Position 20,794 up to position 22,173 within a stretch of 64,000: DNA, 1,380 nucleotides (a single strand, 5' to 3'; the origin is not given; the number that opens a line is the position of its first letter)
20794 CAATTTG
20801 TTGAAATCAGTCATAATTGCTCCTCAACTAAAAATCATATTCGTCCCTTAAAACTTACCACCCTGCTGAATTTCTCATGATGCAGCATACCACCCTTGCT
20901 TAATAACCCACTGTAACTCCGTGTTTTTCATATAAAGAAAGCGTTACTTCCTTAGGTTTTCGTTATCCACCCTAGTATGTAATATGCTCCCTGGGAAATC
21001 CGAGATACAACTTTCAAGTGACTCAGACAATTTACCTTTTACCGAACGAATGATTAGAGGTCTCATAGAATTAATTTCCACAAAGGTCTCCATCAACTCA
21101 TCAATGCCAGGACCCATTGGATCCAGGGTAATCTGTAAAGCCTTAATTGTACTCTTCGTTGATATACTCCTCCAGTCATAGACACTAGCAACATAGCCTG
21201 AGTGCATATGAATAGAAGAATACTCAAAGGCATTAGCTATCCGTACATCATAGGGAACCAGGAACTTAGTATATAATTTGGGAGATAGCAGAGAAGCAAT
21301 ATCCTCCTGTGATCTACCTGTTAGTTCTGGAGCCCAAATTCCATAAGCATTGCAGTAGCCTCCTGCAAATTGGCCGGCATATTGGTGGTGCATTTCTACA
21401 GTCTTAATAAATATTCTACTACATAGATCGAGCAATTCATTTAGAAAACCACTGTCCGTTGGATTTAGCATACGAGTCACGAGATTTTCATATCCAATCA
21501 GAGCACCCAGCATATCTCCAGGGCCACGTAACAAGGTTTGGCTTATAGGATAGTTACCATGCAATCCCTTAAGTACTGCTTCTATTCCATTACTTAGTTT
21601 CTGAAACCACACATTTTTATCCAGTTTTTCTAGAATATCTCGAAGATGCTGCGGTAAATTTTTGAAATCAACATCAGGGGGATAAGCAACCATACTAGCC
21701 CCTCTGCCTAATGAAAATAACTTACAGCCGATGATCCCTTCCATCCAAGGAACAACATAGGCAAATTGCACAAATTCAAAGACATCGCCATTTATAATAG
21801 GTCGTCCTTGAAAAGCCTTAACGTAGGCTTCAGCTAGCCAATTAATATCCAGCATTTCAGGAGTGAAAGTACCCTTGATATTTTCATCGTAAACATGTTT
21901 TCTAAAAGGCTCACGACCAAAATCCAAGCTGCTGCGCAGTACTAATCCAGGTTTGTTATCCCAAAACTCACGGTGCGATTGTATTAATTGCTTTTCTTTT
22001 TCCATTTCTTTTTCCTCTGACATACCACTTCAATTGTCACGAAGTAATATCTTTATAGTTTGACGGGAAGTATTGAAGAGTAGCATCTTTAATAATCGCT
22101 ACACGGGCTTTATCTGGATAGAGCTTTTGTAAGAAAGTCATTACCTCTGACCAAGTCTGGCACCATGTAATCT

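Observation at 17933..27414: IclR-controlled eight-gene operon joining a TRAP transporter, a LarA-like protein and a corrinoid protein flanked by two UroD-fold proteins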

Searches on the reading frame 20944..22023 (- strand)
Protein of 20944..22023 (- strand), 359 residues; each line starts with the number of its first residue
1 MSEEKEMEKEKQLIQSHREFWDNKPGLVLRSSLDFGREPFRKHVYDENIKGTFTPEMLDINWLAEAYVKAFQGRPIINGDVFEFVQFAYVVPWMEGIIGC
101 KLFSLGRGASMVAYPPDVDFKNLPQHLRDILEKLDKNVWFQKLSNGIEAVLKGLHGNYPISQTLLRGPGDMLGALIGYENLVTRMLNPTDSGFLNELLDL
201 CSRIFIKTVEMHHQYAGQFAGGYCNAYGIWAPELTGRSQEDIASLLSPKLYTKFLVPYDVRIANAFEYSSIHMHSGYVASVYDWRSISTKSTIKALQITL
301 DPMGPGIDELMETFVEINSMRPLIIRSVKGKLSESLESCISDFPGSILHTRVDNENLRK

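Call 3: search_protein_families(library=pfam, proteins=[window:20944-22023:-], max_evalue=0.01)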
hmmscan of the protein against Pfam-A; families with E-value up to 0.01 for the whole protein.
window:20944-22023:- (359 aa): 0 families

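Call 4: search_protein_families(library=ncbifam, proteins=[window:20944-22023:-], max_evalue=0.01)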
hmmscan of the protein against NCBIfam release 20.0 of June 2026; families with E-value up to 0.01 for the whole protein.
window:20944-22023:- (359 aa): 0 families

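Call 6: search_solved_structures(query=window:20944-22023:-, max_evalue=10, show_alignments=2)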
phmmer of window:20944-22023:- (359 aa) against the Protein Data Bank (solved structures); distinct sequences matched with E-value up to 10: 2.
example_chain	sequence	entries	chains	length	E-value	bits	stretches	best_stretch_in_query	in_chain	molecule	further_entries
2xgc_A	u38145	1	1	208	0.83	12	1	86-155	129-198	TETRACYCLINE REPRESSOR PROTEIN CLASS B FROM TRANSPOSON TN10, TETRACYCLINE REPRESSOR PROTEI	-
2xgd_A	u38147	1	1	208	1.6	11.1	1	86-155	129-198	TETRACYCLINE REPRESSOR PROTEIN CLASS B FROM TRANSPOSON TN10, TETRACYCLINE REPRESSOR PROTEI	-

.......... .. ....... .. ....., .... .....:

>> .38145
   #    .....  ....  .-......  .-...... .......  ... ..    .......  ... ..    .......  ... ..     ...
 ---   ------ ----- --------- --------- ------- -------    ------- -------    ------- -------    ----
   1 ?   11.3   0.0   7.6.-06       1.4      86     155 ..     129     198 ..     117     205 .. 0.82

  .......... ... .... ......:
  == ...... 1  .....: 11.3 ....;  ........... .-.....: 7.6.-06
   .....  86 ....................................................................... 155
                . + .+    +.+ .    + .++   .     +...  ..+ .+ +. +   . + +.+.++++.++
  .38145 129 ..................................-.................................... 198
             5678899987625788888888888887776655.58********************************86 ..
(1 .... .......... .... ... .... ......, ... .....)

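Call 8: find_homologous_proteins(query=window:20944-22023:-, max_evalue=0.001)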
Query window:20944-22023:- (359 aa): 91 proteins with E <= 0.001 among 1814 candidates.
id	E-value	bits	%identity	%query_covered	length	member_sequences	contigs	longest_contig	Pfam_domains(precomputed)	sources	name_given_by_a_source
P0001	4.8e-234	794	97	98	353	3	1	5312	-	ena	-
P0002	5.1e-179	613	75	97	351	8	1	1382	-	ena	-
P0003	7.8e-177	606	74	97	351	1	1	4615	-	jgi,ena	-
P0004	1.7e-175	602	72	97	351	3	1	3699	-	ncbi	-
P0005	1.5e-173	595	71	97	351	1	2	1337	-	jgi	jgi:hypothetical protein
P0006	6.7e-173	593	70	97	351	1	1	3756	-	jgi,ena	-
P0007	1.3e-170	586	70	97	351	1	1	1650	-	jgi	jgi:hypothetical protein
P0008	4.3e-162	558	66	97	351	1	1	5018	-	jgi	jgi:hypothetical protein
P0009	3.6e-145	502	61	97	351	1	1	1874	-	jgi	jgi:hypothetical protein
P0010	5.4e-132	459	54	99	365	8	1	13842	-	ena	-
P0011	1.1e-130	454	54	98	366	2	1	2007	-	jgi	jgi:hypothetical protein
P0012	5.2e-130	452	54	99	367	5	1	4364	-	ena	-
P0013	8.9e-130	451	54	99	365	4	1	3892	-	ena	-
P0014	2.3e-129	450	54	99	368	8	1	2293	-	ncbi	-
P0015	3.8e-129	449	56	97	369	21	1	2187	-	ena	-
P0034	3.9e-123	429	52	100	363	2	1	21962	-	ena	-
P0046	3.3e-117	410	48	98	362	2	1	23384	-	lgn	-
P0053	1.4e-114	401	48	97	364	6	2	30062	-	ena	-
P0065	9.3e-110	385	48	96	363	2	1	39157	-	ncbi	-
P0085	9.1e-28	116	29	90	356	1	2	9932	PF01208.24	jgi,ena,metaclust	metaclust:\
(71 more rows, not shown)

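Call 9: find_encoding_contigs(protein=window:20944-22023:-, flank=10000, max_places=6)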
Protein window:20944-22023:- (359 aa): 2 contigs read that carry it; 2 places shown.
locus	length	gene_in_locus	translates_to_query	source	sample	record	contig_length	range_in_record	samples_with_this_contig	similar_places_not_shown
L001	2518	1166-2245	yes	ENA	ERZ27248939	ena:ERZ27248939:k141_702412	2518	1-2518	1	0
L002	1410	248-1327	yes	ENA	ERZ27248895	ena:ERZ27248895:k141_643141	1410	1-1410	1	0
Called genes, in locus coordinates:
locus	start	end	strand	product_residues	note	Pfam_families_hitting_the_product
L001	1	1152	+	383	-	?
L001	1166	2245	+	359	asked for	-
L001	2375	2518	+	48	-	?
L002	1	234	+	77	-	?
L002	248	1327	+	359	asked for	-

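Call 10: find_encoding_contigs(protein=P0065, flank=10000, max_places=2)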
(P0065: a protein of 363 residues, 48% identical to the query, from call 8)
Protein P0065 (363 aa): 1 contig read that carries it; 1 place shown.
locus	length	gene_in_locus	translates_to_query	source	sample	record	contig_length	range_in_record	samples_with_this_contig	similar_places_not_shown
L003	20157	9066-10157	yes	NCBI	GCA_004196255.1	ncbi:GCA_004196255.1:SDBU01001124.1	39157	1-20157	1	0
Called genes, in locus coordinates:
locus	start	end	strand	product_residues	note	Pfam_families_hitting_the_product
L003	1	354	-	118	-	?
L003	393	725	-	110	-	-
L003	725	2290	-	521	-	PF00361:Proton_antipo_M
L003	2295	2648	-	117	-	PF00420:Oxidored_q2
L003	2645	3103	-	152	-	PF04039:MnhB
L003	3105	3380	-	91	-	PF20501:MbhE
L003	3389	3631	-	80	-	PF13244:MbhD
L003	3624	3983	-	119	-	PF03334:PhaG_MnhG_YufB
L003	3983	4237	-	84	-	PF04066:MrpF_PhaF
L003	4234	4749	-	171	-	PF01899:MNHE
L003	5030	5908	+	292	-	PF00763:THF_DHG_CYH, PF02882:THF_DHG_CYH_C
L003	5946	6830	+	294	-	PF00763:THF_DHG_CYH, PF02882:THF_DHG_CYH_C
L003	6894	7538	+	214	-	PF02607:B12-binding_2, PF02310:B12-binding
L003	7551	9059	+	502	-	PF06253:MTTB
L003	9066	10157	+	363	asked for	-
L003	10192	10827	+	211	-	PF02607:B12-binding_2, PF02310:B12-binding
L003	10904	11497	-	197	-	PF00702:Hydrolase (weak), PF08645:PNK3P, PF13419:HAD_2 (weak), PF13242:Hydrolase_like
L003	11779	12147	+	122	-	PF01050:MannoseP_isomer, PF07883:Cupin_2 (faint)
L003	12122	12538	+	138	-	PF01467:CTP_transf_like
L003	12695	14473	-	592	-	PF13522:GATase_6, PF13537:GATase_7, PF01380:SIS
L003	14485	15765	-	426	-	PF00483:NTP_transferase, PF12804:NTP_transf_3 (weak), PF25084:LbH_EIF2B (faint), PF25087:GMPPB_C (faint), PF00132:Hexapep, PF14602:Hexapep_2 (faint), PF00132:Hexapep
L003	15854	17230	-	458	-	PF02878:PGM_PMM_I, PF02879:PGM_PMM_II, PF02880:PGM_PMM_III, PF00408:PGM_PMM_IV (weak)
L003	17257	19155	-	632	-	PF13292:DXP_synthase_N, PF00456:Transketolase_N, PF00676:E1_dh (weak), PF02775:TPP_enzyme_C (weak), PF02779:Transket_pyr, PF02780:Transketolase_C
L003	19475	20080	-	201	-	PF04307:YdjM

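Call 11: find_encoding_contigs(protein=P0053, flank=10000, max_places=2)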
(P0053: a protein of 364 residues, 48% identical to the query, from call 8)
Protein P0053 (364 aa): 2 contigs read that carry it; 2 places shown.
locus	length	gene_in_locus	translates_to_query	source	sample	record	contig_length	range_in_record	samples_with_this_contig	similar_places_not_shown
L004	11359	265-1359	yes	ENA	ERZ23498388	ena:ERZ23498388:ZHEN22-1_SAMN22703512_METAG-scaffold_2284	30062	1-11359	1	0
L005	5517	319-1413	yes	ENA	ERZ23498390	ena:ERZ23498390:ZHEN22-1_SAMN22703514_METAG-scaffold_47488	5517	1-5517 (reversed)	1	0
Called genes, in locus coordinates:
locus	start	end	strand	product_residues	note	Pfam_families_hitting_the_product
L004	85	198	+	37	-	-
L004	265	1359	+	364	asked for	-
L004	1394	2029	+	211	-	PF02607:B12-binding_2, PF02310:B12-binding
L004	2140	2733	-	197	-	PF00702:Hydrolase (faint), PF08645:PNK3P, PF13419:HAD_2 (weak), PF13242:Hydrolase_like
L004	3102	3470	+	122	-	PF01050:MannoseP_isomer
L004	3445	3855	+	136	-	PF01467:CTP_transf_like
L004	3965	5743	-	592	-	PF13522:GATase_6, PF13537:GATase_7, PF01380:SIS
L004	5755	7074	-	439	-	-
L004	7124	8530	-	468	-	PF02878:PGM_PMM_I, PF02879:PGM_PMM_II, PF02880:PGM_PMM_III, PF00408:PGM_PMM_IV (weak)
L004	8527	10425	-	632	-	PF13292:DXP_synthase_N, PF00456:Transketolase_N, PF00676:E1_dh (weak), PF02775:TPP_enzyme_C (weak), PF02779:Transket_pyr, PF02780:Transketolase_C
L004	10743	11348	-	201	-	PF04307:YdjM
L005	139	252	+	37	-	-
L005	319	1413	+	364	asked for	-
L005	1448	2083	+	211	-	PF02607:B12-binding_2, PF02310:B12-binding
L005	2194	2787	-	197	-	PF00702:Hydrolase (faint), PF08645:PNK3P, PF13419:HAD_2 (weak), PF13242:Hydrolase_like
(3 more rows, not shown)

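Call 12: find_encoding_contigs(protein=P0046, flank=10000, max_places=2)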
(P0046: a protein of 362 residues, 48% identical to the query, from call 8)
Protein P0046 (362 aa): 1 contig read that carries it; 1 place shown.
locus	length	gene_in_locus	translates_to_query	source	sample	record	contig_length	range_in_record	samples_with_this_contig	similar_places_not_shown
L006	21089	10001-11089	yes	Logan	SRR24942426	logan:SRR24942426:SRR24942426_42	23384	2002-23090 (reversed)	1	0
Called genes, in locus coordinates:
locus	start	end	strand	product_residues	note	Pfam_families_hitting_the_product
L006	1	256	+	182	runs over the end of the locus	?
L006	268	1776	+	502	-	PF06253:MTTB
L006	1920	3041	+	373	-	PF02746:MR_MLE_N, PF13378:MR_MLE_C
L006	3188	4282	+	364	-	-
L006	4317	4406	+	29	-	-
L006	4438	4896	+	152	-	-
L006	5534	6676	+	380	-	PF03480:DctP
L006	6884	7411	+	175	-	PF04290:DctQ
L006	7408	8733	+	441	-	PF06808:DctM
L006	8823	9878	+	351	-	-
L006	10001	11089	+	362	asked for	-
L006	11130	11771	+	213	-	PF02607:B12-binding_2, PF02310:B12-binding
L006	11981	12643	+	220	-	-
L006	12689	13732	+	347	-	-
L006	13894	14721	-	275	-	PF01209:Ubie_methyltran (weak), PF08003:Methyltransf_9 (weak), PF03141:Methyltransf_29 (weak), PF13489:Methyltransf_23, PF13847:Methyltransf_31, PF08241:Methyltransf_11, PF08242:Methyltransf_12, PF13649:Methyltransf_25, +1 more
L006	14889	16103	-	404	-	PF20706:GT4-conflict (weak), PF00534:Glycos_transf_1, PF13692:Glyco_trans_1_4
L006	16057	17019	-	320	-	PF00535:Glycos_transf_2, PF10111:Glyco_tranf_2_2, PF13641:Glyco_tranf_2_3 (weak)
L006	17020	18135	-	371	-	PF01370:Epimerase, PF16363:GDP_Man_Dehyd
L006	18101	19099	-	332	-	PF01370:Epimerase, PF04321:RmlD_sub_bind (weak), PF16363:GDP_Man_Dehyd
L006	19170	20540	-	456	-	PF13439:Glyco_transf_4 (weak), PF00534:Glycos_transf_1, PF13692:Glyco_trans_1_4, PF13524:Glyco_trans_1_2 (weak), PF20706:GT4-conflict (weak)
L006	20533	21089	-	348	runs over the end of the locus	PF01522:Polysacc_deac_1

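Call 13: find_encoding_contigs(protein=P0034, flank=10000, max_places=2)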
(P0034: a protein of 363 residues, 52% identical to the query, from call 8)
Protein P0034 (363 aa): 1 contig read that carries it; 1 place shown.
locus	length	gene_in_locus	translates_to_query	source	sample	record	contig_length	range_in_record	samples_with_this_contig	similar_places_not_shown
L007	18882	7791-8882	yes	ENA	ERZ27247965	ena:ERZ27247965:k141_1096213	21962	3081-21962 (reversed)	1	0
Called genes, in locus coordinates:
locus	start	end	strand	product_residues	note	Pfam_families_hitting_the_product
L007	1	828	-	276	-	?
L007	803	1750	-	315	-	PF00398:RrnaAD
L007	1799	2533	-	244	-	PF00149:Metallophos, PF12850:Metallophos_2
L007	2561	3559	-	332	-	PF00724:Oxidored_FMN, PF01207:Dus (weak)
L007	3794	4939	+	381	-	PF02746:MR_MLE_N, PF13378:MR_MLE_C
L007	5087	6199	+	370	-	-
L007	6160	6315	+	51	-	-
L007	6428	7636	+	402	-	PF01208:URO-D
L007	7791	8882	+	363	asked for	-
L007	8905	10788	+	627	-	PF00111:Fer2, PF17650:RACo_linker, PF17651:Raco_middle, PF14574:RACo_C_ter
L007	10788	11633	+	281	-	PF03599:CdhD, PF00809:Pterin_bind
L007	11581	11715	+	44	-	-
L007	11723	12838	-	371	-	PF01208:URO-D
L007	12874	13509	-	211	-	PF02607:B12-binding_2, PF02310:B12-binding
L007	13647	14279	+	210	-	PF01553:Acyltransferase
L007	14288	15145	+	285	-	PF02401:LYTB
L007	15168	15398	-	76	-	PF01037:AsnC_trans_reg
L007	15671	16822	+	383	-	PF02771:Acyl-CoA_dh_N, PF02770:Acyl-CoA_dh_M, PF00441:Acyl-CoA_dh_1, PF22924:ACOX_C_alpha1, PF08028:Acyl-CoA_dh_2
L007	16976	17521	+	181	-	PF02620:YceD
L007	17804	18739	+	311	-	PF00698:Acyl_transf_1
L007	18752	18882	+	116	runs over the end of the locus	PF04430:DUF498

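Call 17: search_solved_structures(query=A1, max_evalue=10, show_alignments=2)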
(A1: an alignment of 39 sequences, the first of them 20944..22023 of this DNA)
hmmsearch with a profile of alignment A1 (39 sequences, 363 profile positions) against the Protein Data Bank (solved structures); distinct sequences matched with E-value up to 10: 2.
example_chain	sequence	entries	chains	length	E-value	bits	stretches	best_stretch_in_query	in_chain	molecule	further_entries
5bs6_A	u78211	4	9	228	0.69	12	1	10-73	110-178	transcriptional regulator AraR | transcriptional factor AraR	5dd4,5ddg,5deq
9dx1_E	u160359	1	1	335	1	11.4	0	240-281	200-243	Sestrin2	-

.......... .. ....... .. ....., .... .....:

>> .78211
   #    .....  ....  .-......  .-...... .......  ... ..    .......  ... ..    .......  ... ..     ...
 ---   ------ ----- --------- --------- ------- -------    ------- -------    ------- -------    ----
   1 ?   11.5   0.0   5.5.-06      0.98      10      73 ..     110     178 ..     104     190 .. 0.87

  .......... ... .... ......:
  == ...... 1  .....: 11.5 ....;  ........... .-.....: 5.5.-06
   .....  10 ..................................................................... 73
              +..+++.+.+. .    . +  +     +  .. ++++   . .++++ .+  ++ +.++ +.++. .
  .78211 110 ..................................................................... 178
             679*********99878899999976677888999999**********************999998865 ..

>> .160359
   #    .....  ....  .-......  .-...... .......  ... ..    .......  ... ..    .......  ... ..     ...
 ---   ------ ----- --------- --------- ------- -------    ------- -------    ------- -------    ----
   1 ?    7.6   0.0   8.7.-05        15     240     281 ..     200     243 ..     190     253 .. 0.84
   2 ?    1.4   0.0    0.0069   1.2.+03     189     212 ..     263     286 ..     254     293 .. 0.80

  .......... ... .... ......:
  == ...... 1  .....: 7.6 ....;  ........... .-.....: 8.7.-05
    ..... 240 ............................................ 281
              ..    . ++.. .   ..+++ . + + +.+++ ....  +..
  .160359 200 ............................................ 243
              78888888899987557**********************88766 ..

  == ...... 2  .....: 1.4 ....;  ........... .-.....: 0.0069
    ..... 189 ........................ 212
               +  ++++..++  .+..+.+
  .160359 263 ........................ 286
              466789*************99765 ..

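Call 18: search_protein_families(library=pfam, alignment_id=A1, max_evalue=0.1)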
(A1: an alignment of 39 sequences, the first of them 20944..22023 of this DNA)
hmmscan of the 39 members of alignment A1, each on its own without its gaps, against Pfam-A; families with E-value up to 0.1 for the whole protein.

A. member 1, window:20944-22023:- (359 aa): 0 families

B. families by the number of members that match (of 39 scanned): 3 families
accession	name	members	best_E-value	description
PF01208.23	URO-D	18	2.1e-06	Uroporphyrinogen decarboxylase (URO-D)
PF12604.14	gp37_C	1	0.038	Tail fibre protein gp37 C terminal domain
PF21985.2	TR61B_FKBP-like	1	0.055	TR61B FKBP-like domain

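Call 22: find_related_loci(query=A1, collection=genome_contigs, flank=10000)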
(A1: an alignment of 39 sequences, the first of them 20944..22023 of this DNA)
Query A1 (359 aa) in genome_contigs; peptide patterns used: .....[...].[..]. (x = any residue, [..] = any of these).
64 stretches matched a pattern; 9 encode a relative of the query (tblastn E <= 1e-3); 9 distinct loci.
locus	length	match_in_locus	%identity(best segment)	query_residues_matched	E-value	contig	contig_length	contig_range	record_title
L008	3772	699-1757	48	1-353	7e-124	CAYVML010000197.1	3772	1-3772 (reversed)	MAG TPA_asm: uncultured Dehalococcoidales bacterium isolate SRP214966_co5_15 genome assembly, contig: NODE_31016_length_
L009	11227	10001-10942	35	13-325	8e-49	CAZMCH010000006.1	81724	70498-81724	MAG TPA_asm: uncultured bacterium isolate binchicken_co274_484 genome assembly, contig: NODE_773_length_81724_cov_5.6619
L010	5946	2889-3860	30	4-325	7e-42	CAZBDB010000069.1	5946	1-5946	MAG TPA_asm: uncultured Candidatus Bathyarchaeia archaeon isolate SRP239594_co1_36 genome assembly, contig: NODE_9256_le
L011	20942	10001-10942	29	17-325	6e-38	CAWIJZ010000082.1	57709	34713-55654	MAG: uncultured Nitrososphaerota archaeon isolate MFD03726.bin.2.137 genome assembly, contig: contig_95125, whole genome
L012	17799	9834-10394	30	139-328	1e-28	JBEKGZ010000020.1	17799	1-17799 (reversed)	MAG: Candidatus Bathyarchaeia archaeon isolate SPRUCE 265 SPRUCE_265_20, whole genome shotgun sequence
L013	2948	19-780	30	90-353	3e-27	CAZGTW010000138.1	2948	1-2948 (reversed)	MAG TPA_asm: uncultured Actinomycetota bacterium isolate SRP098346_co1_226 genome assembly, contig: NODE_57380_length_29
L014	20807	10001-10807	29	55-336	4e-27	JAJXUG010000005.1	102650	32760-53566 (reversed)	MAG: Chloroflexi bacterium isolate BP4.bin83 NODE_143_length_102650_cov_3.787540, whole genome shotgun sequence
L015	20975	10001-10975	27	9-336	1e-26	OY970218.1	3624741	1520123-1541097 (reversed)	MAG: uncultured Chloroflexia bacterium isolate MFD04716.bin.1.117 genome assembly, chromosome: 1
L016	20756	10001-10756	29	69-328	2e-26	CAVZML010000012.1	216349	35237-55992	MAG: uncultured Chloroflexia bacterium isolate MFD02199.bin.2.145 genome assembly, contig: contig_82475, whole genome sh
